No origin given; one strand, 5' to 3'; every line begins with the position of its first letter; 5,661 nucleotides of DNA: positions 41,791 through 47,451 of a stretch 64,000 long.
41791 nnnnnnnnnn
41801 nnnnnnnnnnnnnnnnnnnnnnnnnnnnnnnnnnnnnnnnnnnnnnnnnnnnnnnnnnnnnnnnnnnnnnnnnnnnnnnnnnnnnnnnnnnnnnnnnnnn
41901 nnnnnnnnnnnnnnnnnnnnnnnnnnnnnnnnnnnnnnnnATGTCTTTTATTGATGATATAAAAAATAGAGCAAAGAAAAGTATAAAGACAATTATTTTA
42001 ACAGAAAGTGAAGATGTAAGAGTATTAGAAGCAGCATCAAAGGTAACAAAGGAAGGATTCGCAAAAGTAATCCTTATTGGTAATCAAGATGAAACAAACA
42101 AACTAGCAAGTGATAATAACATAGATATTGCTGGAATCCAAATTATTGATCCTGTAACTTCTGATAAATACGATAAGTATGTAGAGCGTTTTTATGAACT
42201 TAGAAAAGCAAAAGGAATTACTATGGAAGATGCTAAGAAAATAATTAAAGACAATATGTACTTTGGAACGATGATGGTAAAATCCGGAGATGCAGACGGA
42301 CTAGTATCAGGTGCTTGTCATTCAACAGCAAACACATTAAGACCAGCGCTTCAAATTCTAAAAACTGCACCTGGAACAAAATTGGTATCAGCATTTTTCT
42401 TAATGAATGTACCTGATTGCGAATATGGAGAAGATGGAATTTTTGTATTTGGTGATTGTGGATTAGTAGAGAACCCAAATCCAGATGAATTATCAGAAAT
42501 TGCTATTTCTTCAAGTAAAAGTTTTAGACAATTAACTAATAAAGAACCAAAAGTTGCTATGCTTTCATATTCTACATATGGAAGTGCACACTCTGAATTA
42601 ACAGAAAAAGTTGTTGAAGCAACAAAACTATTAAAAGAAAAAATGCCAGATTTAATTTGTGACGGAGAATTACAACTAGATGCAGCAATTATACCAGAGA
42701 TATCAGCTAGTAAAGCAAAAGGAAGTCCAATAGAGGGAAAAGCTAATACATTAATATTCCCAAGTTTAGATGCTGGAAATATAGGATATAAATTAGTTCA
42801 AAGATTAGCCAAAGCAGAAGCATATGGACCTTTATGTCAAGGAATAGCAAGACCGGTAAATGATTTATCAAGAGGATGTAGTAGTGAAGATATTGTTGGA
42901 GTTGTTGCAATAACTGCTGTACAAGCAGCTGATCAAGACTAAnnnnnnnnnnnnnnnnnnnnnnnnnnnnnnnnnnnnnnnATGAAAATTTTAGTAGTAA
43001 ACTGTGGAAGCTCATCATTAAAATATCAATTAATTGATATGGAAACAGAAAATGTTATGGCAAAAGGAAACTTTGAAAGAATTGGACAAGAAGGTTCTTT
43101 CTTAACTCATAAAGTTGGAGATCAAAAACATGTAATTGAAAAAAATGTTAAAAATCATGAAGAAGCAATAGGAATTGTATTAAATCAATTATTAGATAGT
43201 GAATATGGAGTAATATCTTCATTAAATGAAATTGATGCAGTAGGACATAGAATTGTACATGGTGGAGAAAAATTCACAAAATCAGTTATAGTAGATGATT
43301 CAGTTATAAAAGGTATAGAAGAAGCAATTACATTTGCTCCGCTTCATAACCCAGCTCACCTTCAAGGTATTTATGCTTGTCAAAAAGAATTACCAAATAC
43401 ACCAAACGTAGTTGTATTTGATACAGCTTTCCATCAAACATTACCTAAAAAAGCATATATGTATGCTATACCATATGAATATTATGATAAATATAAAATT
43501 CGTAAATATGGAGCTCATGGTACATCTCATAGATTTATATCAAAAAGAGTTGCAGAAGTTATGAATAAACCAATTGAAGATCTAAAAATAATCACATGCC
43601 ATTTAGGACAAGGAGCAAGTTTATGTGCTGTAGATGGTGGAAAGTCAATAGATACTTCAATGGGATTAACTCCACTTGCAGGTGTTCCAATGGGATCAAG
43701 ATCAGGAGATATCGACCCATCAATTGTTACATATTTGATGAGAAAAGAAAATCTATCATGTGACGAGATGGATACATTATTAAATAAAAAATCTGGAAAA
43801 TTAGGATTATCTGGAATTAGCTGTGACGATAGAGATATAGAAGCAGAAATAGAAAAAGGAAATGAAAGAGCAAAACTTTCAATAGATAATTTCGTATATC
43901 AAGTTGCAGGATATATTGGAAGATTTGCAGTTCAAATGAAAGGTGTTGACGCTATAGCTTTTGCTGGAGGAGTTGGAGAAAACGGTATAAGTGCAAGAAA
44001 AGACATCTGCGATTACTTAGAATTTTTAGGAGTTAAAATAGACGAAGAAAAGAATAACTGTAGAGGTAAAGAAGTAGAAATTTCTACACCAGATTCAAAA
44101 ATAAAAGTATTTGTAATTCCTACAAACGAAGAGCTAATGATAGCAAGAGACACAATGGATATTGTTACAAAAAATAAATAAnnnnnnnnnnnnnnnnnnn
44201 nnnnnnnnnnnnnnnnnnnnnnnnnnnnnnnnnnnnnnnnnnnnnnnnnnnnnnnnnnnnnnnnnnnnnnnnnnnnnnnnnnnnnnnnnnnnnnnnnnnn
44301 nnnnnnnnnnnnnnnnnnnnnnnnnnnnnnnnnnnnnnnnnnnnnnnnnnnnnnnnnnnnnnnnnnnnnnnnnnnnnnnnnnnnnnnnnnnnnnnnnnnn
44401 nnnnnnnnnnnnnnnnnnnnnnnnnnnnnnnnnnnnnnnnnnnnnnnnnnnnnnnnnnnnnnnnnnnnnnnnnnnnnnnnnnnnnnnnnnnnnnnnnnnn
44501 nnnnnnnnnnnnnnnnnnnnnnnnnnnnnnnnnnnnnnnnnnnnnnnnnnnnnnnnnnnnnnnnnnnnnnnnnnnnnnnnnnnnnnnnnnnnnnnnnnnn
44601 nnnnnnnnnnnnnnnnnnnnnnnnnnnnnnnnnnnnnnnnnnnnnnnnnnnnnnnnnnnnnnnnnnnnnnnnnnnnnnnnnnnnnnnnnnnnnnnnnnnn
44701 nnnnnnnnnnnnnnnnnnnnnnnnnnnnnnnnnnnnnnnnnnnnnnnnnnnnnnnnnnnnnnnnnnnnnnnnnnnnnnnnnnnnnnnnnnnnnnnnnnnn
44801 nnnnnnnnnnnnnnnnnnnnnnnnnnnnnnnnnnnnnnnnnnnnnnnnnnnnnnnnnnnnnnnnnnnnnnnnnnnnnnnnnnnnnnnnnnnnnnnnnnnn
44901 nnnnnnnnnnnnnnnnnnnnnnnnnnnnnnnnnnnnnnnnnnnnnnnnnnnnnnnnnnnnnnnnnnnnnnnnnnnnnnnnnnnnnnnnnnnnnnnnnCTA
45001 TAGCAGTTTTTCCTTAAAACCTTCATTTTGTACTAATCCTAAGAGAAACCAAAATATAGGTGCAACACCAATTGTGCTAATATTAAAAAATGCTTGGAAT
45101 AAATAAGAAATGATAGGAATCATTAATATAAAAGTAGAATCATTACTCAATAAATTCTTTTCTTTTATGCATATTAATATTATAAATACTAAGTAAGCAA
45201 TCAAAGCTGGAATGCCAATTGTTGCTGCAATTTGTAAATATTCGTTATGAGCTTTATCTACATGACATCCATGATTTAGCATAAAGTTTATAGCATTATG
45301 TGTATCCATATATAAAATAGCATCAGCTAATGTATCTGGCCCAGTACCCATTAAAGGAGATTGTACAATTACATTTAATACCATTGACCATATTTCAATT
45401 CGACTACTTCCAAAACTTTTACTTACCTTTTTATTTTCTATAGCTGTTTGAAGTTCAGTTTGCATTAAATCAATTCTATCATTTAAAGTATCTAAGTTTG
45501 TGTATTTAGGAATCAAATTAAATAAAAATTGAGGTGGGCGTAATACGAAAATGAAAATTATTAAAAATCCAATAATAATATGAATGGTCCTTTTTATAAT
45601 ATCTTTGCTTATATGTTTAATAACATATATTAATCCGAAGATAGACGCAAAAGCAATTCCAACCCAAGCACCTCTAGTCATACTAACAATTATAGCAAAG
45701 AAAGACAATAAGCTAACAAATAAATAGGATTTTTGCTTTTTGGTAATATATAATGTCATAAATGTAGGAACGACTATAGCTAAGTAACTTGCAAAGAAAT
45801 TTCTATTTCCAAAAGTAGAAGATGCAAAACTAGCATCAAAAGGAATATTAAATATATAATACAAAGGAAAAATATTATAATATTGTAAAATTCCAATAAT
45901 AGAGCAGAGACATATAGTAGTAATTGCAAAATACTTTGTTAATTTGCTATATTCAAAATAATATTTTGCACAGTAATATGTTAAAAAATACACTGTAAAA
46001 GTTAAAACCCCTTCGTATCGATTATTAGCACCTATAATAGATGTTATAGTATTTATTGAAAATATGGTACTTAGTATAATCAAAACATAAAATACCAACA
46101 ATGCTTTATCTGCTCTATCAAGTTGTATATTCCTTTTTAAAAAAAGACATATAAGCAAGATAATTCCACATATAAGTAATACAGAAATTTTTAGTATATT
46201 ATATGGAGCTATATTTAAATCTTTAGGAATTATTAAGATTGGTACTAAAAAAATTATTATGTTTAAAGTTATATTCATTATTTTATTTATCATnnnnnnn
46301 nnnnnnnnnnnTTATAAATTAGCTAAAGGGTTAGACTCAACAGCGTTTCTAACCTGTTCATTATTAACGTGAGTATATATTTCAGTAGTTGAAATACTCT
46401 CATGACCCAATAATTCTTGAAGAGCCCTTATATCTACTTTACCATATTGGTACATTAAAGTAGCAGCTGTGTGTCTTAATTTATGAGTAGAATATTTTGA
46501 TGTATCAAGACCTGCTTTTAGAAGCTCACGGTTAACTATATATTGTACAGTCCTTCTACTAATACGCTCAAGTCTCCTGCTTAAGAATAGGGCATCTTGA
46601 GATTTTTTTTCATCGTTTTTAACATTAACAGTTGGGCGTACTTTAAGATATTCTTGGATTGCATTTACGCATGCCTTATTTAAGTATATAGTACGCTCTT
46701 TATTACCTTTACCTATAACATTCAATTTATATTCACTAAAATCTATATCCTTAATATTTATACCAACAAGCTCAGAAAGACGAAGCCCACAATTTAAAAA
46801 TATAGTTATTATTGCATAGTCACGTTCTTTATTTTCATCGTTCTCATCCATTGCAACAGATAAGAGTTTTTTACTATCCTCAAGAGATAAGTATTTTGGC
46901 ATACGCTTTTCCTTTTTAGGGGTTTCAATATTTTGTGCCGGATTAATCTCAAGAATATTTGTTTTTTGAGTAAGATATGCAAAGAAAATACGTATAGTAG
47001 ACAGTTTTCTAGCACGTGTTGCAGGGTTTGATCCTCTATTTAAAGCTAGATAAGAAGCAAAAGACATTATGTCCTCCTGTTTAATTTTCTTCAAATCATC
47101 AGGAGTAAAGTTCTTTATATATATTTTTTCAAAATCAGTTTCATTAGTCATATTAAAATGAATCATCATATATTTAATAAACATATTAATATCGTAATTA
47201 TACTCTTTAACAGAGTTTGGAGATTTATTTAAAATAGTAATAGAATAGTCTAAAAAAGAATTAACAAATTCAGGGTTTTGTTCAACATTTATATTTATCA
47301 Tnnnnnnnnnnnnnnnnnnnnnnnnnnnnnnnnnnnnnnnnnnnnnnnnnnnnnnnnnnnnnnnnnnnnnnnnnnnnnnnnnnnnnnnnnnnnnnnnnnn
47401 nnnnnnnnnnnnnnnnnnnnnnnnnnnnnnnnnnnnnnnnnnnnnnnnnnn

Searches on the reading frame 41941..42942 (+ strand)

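Call 56: search_protein_families(library=pfam, proteins=[window:41941-42942:+], max_evalue=0.00001)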
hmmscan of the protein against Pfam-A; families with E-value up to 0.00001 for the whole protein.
window:41941-42942:+ (333 aa): 1 family
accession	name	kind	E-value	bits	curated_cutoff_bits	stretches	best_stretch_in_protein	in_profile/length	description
PF01515.24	PTA_PTB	-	2.1e-132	441.8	24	1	2-326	1-319/319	Phosphate acetyl/butaryl transferase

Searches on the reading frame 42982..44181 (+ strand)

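Call 56: search_protein_families(library=pfam, proteins=[window:42982-44181:+], max_evalue=0.00001)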
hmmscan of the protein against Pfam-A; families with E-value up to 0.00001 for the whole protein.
window:42982-44181:+ (399 aa): 1 family
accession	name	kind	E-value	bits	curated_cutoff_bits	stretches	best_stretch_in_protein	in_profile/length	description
PF00871.23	Acetate_kinase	-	1.7e-159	531.1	22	1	2-389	1-392/392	Acetokinase family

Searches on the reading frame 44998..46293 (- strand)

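Call 56: search_protein_families(library=pfam, proteins=[window:44998-46293:-], max_evalue=0.00001)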
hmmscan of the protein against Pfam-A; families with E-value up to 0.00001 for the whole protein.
window:44998-46293:- (431 aa): 1 family
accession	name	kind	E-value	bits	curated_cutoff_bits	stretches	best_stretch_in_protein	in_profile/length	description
PF04932.20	Wzy_C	-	7.9e-22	78.1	31.7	1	193-368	2-149/149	O-Antigen ligase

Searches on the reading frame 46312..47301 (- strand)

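Call 56: search_protein_families(library=pfam, proteins=[window:46312-47301:-], max_evalue=0.00001)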
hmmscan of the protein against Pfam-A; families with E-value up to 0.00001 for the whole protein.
window:46312-47301:- (329 aa): 3 families
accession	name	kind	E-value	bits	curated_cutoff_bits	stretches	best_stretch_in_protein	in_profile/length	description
PF00589.27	Phage_integrase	-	2.6e-42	144.9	27.1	1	138-315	3-171/172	Phage integrase family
PF02899.23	Phage_int_SAM_1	-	5.4e-09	36.6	22.3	0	67-113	37-82/83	Phage integrase, N-terminal SAM-like domain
PF13495.12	Phage_int_SAM_4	-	1.5e-06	28.9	27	0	21-113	9-81/85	Phage integrase, N-terminal SAM-like domain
